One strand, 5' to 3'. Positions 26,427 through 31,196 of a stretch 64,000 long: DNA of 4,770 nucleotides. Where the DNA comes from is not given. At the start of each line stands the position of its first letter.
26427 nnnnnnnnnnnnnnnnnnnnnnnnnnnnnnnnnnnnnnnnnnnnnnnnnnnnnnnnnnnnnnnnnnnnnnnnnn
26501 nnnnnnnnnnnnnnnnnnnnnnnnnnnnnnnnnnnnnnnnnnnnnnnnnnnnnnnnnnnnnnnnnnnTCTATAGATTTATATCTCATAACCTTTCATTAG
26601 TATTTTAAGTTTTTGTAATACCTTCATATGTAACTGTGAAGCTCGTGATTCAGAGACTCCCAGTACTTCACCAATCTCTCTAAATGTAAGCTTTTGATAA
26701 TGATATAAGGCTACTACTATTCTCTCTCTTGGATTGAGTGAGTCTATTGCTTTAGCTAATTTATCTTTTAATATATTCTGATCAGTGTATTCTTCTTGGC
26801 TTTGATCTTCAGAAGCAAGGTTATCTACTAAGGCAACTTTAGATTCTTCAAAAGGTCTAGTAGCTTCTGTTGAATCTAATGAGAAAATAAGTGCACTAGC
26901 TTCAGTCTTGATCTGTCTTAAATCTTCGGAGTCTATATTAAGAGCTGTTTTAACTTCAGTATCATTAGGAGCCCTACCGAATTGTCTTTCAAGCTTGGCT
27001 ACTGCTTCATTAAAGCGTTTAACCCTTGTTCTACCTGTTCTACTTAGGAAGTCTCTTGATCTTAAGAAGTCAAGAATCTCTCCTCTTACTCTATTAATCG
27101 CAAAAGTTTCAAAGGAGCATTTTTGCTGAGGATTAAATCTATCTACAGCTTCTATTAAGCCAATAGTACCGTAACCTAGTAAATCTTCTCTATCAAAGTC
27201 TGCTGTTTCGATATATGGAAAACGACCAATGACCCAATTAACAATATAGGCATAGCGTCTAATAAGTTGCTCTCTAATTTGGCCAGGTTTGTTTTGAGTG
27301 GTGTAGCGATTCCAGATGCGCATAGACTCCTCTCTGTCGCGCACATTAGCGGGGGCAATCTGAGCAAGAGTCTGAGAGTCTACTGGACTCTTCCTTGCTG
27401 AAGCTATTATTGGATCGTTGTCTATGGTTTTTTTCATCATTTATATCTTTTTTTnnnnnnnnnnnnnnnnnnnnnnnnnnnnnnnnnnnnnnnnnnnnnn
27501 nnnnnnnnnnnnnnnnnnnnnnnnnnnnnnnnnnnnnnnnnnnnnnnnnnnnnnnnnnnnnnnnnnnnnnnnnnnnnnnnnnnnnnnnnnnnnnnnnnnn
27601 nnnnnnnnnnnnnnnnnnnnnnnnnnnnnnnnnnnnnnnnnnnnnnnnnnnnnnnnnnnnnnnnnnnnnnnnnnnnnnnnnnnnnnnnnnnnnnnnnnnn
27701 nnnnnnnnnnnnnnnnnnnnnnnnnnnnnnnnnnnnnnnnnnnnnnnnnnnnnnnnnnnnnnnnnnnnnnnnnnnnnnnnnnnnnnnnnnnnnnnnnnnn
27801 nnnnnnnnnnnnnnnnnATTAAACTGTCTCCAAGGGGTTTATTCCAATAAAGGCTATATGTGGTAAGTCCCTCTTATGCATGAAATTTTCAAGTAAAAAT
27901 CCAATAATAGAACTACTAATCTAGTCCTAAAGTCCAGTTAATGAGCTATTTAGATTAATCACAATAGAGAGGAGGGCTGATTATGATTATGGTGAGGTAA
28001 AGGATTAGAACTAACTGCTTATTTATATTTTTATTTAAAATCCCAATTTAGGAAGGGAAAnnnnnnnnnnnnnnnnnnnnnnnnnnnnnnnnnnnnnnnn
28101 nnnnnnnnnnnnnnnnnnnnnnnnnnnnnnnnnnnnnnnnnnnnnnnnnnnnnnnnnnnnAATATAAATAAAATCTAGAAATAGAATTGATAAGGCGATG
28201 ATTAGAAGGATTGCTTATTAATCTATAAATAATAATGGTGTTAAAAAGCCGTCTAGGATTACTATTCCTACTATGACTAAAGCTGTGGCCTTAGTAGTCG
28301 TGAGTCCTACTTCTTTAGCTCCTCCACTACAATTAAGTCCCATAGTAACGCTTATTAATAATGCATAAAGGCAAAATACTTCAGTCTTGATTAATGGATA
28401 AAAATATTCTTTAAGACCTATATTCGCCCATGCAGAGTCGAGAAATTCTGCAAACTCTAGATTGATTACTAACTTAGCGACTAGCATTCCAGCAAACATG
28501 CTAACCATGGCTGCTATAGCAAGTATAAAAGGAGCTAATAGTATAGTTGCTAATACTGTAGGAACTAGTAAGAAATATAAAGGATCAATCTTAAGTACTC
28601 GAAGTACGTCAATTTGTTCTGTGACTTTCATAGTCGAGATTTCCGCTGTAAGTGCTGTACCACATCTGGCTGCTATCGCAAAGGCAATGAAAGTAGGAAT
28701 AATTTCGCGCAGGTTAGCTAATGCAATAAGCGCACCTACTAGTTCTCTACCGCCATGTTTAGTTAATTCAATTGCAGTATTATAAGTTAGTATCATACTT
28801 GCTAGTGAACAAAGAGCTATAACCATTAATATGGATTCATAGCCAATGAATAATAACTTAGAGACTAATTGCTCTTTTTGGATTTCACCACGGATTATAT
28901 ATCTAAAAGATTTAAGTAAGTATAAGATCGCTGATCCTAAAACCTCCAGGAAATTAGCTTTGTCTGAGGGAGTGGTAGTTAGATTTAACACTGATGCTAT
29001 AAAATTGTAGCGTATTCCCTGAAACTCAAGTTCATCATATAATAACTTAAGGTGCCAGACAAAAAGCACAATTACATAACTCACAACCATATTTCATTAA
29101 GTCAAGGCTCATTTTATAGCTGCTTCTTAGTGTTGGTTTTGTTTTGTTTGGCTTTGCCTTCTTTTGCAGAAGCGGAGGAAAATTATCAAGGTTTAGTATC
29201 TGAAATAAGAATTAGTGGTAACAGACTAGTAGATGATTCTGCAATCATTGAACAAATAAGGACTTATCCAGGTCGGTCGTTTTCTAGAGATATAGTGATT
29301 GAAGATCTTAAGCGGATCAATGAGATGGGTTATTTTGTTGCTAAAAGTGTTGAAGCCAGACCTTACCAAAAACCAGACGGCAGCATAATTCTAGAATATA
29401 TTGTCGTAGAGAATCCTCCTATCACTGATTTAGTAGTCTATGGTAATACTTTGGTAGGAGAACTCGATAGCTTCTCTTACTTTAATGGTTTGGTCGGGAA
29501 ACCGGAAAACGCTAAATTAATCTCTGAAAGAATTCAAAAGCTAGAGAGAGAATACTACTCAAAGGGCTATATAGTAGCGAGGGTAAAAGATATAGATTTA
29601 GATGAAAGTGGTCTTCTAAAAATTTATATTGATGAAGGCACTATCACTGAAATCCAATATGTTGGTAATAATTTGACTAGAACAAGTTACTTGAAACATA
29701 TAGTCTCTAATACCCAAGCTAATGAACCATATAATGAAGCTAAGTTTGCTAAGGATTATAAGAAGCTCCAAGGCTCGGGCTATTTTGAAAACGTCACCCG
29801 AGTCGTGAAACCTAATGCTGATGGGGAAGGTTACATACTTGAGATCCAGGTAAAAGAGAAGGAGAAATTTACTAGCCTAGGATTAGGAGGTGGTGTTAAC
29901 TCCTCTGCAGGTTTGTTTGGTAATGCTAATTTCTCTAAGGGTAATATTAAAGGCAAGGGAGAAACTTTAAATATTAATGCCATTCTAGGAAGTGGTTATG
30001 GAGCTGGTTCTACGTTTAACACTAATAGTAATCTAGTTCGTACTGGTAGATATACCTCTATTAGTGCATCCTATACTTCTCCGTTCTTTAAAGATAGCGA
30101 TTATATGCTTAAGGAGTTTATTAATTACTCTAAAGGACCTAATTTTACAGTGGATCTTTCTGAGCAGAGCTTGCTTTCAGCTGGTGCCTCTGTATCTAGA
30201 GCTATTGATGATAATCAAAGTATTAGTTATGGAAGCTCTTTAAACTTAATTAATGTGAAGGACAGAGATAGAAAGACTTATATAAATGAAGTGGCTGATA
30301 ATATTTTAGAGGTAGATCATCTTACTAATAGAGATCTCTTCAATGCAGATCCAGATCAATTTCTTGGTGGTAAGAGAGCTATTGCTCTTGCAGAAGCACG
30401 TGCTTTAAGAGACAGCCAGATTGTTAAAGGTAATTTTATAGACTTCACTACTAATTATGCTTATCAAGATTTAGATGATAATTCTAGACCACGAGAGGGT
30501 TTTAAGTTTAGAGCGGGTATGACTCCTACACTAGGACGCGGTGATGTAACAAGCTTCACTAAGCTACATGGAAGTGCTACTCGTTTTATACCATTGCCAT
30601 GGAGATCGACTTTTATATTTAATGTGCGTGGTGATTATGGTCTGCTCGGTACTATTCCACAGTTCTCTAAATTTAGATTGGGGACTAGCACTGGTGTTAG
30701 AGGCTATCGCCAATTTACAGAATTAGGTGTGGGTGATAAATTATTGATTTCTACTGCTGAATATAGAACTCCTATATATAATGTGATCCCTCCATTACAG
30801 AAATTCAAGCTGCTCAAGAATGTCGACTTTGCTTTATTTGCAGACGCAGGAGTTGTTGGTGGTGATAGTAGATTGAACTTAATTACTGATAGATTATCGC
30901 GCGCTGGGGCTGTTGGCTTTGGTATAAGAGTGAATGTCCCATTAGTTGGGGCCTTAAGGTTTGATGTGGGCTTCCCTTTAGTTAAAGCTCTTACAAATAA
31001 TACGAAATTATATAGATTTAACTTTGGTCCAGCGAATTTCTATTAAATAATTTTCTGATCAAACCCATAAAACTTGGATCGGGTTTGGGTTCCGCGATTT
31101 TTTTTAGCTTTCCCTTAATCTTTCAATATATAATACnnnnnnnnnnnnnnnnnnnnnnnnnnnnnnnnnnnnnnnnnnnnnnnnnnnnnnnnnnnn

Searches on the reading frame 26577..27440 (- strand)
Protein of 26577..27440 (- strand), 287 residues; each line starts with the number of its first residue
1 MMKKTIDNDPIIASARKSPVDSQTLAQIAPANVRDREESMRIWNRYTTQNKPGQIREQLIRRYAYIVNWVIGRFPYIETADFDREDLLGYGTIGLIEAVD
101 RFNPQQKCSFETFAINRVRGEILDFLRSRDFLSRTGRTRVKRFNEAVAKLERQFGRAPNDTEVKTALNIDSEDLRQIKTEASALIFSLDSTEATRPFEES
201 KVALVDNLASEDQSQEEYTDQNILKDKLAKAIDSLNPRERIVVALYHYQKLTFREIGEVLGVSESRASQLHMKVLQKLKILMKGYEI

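Call 50: search_protein_families(library=pfam, proteins=[window:26577-27440:-], max_evalue=0.001)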
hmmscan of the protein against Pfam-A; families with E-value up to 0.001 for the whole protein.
window:26577-27440:- (287 aa): 4 families
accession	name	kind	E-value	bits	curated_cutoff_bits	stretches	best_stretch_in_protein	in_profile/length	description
PF04545.22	Sigma70_r4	-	2.8e-16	59.2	24.1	1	231-279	1-49/50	Sigma-70, region 4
PF04542.20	Sigma70_r2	-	2.3e-11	43.8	24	1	81-130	20-69/71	Sigma-70 region 2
PF08281.18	Sigma70_r4_2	-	9.7e-09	35.2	25.7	1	226-278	2-54/54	Sigma-70, region 4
PF04539.22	Sigma70_r3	-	0.00035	21.1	25.3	1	142-189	5-51/78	Sigma-70 region 3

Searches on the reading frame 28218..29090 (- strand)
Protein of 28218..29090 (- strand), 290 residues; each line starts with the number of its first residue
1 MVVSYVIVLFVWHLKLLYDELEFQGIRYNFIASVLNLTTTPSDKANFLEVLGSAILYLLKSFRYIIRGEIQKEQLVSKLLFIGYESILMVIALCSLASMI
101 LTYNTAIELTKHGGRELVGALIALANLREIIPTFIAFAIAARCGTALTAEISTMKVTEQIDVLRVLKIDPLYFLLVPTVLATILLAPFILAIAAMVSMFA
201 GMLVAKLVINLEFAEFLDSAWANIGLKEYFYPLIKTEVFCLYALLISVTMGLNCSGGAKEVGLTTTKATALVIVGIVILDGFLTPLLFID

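Call 50: search_protein_families(library=pfam, proteins=[window:28218-29090:-], max_evalue=0.001)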
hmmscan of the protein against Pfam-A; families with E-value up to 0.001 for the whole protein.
window:28218-29090:- (290 aa): 1 family
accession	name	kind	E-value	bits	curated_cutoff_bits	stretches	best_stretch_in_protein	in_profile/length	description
PF02405.21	MlaE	-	5.5e-51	173.6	22.5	1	76-284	2-210/212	Permease MlaE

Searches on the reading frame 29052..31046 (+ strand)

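Call 51: search_protein_families(library=pfam, proteins=[window:29052-31046:+], max_evalue=0.001)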
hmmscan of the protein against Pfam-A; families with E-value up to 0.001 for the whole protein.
window:29052-31046:+ (664 aa): 3 families
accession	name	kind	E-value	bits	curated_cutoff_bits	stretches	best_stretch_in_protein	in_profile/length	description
PF07244.20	POTRA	-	6.4e-23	81.7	21.3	2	197-270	2-79/79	Surface antigen variable number repeat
PF25282.1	POTRA1_3_Toc75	-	2.5e-06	28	27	0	64-116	43-95/99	Toc75-like, POTRA domain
PF08479.16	POTRA_2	-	1.1e-05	25.6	24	1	123-196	2-76/76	POTRA domain, ShlB-type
